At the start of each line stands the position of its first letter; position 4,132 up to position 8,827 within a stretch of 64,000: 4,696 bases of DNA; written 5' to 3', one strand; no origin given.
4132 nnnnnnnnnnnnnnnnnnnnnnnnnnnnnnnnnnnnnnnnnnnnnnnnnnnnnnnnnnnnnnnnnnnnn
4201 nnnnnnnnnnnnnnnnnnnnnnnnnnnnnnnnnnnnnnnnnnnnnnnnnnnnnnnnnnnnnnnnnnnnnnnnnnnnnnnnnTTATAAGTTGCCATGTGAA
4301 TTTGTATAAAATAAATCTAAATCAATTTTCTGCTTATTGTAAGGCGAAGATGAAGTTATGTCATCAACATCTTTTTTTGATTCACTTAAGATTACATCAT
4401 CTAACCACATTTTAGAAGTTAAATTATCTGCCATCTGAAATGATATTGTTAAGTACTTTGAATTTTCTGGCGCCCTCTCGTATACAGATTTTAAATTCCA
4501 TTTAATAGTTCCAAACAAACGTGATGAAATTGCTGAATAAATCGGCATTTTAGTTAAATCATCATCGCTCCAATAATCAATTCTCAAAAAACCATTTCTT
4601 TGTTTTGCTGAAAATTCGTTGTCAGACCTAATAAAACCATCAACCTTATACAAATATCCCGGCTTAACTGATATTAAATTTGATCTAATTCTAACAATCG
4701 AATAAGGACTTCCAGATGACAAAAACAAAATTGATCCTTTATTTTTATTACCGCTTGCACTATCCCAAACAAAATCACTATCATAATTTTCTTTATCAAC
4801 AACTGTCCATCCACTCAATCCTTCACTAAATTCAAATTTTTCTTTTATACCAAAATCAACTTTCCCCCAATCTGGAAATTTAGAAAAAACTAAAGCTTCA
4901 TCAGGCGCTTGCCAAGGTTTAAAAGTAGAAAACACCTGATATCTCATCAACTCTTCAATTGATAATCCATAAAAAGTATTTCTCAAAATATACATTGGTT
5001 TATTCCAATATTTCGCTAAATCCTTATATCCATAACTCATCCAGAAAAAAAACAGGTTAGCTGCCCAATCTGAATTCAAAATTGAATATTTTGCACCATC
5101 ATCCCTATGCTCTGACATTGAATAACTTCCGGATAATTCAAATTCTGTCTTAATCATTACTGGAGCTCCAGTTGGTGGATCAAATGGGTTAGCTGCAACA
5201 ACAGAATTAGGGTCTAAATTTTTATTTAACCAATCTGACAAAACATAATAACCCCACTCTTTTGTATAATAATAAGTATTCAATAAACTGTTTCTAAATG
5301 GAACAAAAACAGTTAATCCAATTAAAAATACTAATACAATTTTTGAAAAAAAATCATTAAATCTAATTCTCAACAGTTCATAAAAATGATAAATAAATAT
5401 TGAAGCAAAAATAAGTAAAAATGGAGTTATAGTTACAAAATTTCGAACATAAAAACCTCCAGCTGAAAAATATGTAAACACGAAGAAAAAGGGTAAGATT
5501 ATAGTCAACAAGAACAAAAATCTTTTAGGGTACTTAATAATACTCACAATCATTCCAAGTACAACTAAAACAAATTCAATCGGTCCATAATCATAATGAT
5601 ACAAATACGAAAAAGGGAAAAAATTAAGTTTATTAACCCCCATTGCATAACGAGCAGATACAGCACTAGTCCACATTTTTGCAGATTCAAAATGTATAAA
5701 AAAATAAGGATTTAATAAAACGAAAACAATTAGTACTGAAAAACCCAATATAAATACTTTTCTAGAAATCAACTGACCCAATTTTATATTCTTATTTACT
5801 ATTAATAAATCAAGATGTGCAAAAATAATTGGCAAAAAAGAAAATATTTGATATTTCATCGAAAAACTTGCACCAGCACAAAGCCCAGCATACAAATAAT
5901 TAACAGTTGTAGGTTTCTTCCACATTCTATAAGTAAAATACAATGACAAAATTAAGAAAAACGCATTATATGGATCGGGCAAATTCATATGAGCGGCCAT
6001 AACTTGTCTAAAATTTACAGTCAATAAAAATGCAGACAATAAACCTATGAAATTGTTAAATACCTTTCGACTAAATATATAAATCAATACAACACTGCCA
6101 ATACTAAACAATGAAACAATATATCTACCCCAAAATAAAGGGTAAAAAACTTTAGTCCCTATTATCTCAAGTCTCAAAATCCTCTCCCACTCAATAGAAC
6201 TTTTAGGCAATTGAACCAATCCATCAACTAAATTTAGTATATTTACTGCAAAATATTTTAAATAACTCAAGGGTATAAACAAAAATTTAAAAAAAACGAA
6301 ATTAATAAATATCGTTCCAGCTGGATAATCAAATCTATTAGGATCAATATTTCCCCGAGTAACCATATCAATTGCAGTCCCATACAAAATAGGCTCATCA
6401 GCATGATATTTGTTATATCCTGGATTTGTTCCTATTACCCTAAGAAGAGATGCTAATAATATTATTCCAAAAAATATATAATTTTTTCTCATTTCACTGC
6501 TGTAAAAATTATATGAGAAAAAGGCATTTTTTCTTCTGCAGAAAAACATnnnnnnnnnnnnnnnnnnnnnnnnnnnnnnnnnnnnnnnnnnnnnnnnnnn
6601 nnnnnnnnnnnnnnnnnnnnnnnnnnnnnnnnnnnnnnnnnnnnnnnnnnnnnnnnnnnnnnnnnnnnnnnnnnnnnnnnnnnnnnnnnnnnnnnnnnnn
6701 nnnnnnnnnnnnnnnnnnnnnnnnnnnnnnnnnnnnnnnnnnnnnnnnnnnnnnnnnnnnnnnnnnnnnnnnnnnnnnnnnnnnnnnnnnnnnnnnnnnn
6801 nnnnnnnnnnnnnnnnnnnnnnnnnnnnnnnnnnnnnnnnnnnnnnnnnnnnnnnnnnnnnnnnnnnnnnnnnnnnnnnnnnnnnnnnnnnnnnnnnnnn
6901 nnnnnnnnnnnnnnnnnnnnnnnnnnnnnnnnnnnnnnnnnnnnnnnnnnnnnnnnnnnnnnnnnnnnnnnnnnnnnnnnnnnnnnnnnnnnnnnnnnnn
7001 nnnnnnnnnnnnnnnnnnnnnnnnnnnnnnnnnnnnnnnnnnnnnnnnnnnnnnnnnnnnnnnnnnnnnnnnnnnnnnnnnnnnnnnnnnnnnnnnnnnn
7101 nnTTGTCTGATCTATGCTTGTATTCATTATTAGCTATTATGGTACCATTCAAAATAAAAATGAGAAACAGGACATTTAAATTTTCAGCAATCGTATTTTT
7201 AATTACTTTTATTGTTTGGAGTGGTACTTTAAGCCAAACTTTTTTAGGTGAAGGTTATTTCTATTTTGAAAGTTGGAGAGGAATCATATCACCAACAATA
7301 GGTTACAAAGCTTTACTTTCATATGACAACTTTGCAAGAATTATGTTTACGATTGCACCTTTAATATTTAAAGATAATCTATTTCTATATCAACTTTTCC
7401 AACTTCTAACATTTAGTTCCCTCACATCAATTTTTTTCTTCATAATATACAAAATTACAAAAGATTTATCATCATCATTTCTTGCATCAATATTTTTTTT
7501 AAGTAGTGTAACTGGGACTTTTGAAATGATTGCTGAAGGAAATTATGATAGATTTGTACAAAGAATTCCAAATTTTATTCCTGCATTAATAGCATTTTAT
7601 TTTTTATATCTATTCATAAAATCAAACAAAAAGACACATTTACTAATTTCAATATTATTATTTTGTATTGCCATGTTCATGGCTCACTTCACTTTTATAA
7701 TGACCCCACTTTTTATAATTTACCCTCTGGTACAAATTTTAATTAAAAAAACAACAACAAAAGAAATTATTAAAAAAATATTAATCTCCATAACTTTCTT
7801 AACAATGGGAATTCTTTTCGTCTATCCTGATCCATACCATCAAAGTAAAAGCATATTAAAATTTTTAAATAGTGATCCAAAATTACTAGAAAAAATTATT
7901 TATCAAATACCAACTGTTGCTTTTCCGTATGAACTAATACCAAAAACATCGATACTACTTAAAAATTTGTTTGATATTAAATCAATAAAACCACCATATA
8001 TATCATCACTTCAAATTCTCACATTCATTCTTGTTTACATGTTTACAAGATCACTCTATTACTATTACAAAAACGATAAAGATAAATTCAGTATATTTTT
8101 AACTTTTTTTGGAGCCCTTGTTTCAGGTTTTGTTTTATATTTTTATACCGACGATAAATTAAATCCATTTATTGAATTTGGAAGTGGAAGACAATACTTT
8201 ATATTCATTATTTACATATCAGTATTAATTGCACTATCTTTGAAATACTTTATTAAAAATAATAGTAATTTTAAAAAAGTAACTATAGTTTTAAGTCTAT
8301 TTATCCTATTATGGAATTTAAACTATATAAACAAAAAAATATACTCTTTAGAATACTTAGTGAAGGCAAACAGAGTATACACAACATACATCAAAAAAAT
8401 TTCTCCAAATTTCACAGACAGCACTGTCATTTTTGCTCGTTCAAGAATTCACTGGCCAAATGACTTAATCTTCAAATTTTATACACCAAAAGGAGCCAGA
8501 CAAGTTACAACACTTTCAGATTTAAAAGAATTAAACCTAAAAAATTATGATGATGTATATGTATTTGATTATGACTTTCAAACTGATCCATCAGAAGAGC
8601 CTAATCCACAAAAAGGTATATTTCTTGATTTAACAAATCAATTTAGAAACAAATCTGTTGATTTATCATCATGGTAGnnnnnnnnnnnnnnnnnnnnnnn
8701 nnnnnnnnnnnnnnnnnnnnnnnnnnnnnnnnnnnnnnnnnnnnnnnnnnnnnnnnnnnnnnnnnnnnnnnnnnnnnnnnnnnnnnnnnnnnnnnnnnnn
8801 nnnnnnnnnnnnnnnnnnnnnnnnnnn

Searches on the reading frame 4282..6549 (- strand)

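Call 69: search_protein_families(library=pfam, proteins=[window:4282-6549:-], max_evalue=0.001)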
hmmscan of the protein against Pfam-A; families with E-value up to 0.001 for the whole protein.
window:4282-6549:- (755 aa): 2 families
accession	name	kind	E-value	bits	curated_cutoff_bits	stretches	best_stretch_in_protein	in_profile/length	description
PF13231.12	PMT_2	-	1.5e-11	45.2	26.1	1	131-277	13-155/160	Dolichyl-phosphate-mannose-protein mannosyltransferase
PF02366.24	PMT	-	4.1e-06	27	22.7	1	136-288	80-242/245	Dolichyl-phosphate-mannose-protein mannosyltransferase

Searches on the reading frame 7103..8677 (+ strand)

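Call 69: search_protein_families(library=pfam, proteins=[window:7103-8677:+], max_evalue=0.001)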
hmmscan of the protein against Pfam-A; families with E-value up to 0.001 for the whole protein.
window:7103-8677:+ (524 aa): 0 families

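Call 78: search_protein_families(library=pfam, proteins=[window:7103-8677:+], max_evalue=0.1)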
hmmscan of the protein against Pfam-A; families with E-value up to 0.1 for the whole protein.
window:7103-8677:+ (524 aa): 1 family
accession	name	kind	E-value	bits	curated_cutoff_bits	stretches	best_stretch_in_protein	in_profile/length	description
PF24676.1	DUF7656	-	0.099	13.6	27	0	463-516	5-62/101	Domain of unknown function (DUF7656)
